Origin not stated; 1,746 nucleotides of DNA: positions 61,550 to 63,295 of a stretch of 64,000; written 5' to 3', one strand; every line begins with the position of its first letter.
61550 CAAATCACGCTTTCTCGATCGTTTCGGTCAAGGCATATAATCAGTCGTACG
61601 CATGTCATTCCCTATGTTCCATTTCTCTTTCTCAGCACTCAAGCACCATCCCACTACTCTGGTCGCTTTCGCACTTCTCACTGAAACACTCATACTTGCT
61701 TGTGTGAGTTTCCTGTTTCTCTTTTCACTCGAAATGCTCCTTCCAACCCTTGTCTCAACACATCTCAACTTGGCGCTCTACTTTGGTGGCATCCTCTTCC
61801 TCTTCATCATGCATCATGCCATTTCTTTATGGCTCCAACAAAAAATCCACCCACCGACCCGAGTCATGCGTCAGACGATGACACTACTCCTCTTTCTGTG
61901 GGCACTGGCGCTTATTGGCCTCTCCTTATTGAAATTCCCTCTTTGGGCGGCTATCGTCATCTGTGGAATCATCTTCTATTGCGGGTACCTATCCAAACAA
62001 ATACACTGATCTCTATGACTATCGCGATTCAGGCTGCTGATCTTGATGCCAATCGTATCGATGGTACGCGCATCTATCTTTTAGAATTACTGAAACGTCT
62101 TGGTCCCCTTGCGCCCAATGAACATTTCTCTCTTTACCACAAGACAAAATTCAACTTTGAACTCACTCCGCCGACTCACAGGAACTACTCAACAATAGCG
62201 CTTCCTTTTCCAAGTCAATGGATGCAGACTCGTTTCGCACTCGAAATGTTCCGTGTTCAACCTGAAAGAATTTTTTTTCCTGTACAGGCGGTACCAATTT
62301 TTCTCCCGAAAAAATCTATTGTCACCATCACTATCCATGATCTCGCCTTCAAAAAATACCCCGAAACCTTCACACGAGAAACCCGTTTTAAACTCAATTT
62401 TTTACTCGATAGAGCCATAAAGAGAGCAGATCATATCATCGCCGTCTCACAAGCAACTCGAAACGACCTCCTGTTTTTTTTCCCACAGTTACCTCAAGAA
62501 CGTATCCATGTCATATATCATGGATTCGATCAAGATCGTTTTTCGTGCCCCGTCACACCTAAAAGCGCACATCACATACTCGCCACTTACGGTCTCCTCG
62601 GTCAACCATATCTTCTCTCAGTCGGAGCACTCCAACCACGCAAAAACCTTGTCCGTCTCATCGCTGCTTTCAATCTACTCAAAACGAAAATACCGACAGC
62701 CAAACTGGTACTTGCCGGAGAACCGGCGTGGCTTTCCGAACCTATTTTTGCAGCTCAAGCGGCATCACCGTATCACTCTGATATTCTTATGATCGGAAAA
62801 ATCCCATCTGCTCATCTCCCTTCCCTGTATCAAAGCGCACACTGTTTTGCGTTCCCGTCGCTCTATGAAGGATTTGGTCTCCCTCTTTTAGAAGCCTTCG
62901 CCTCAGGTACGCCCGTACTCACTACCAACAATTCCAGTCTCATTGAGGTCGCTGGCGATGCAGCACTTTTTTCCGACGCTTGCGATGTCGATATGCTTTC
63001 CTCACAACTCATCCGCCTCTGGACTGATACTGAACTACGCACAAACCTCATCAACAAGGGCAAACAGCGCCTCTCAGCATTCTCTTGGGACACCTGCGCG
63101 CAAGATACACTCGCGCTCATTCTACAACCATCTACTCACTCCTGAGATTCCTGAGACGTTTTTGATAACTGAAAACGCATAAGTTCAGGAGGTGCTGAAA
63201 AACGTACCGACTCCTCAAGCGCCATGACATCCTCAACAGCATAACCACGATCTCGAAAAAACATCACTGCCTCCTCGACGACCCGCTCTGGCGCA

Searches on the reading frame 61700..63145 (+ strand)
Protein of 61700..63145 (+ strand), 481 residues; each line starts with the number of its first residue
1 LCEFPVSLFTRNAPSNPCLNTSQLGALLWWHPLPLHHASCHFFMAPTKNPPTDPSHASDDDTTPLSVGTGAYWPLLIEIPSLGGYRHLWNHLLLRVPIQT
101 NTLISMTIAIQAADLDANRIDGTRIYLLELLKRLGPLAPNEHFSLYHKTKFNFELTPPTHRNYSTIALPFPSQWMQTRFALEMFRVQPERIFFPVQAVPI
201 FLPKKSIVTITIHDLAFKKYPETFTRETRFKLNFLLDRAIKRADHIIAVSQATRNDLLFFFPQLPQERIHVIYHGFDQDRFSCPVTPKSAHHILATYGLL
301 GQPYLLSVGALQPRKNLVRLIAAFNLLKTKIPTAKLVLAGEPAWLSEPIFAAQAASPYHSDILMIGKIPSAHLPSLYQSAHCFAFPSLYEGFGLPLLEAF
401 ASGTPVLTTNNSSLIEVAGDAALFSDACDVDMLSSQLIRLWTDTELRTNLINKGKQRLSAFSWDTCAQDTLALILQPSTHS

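Call 45: search_protein_families(library=ncbifam, proteins=[window:61700-63145:+], max_evalue=0.00001)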
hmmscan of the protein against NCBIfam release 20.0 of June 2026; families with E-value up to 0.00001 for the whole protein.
window:61700-63145:+ (481 aa): 20 families
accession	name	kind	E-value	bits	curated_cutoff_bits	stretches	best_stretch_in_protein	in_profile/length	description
TIGR04047.1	MSMEG_0565_glyc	hypoth_equivalog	9.7e-38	130.2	259.85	1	231-472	127-369/373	MSMEG_0565 family glycosyltransferase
TIGR02149.1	glgA_Coryne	subfamily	1.9e-28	99.7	302.4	1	238-473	140-386/391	glycogen synthase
TIGR04157.1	glyco_rSAM_CFB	subfamily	5.7e-18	65.1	400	1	239-457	166-388/406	TIGR04157 family glycosyltransferase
NF038229.1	Glyco4_Geo_Pelo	equivalog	2e-16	59.9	400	1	236-461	103-320/338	GPMC system family 4 glycosyltransferase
TIGR03999.1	thiol_BshA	equivalog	3.1e-16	59.3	273.7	1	237-462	139-358/375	N-acetyl-alpha-D-glucosaminyl L-malate synthase BshA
TIGR03088.1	stp2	hypoth_equivalog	5.3e-16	58.6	409.05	1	243-469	137-365/374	TIGR03088 family PEP-CTERM/XrtA system glycosyltransferase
TIGR03449.1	mycothiol_MshA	equivalog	4.1e-15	55.6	462.5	1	238-472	160-398/406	D-inositol-3-phosphate glycosyltransferase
NF041876.1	EPS_EpsE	equivalog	3.6e-13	49.5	400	1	261-462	180-381/389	exopolysaccharide biosynthesis GT4 family glycosyltransferase EpsE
NF050063.1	ProtGlycPglJ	equivalog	2.9e-12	46.5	500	1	233-471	135-360/363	N-acetylgalactosamine-N,N'-diacetylbacillosaminyl-diphospho-undecaprenol 4-alpha-N-acetylgalactosaminyltransferase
TIGR04063.1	stp3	hypoth_equivalog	3.9e-12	45.8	442.05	1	229-456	143-373/397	TIGR04063 family PEP-CTERM/XrtA system glycosyltransferase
NF038295.1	EPS_HpsP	equivalog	9.5e-12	44.6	550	1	301-472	206-382/388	hormogonium polysaccharide biosynthesis glycosyltransferase HpsP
TIGR02472.1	sucr_P_syn_N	equivalog_domain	4.4e-11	42.3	576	1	372-472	329-436/439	sucrose-phosphate synthase, putative, glycosyltransferase domain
NF012028.0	PRK15484.1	subfamily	6.7e-08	32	618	1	259-468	153-369/380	lipopolysaccharide N-acetylglucosaminyltransferase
NF053513.1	Gtran_IagA_BgsA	equivalog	3.6e-07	29.5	460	1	238-409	101-265/333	LTA glycolipid anchor biosynthesis glycosyltransferase, IagA/BgsA family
TIGR02468.1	sucrsPsyn_pln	equivalog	3.6e-07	28.4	1143.95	1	382-474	574-668/1051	sucrose-phosphate synthase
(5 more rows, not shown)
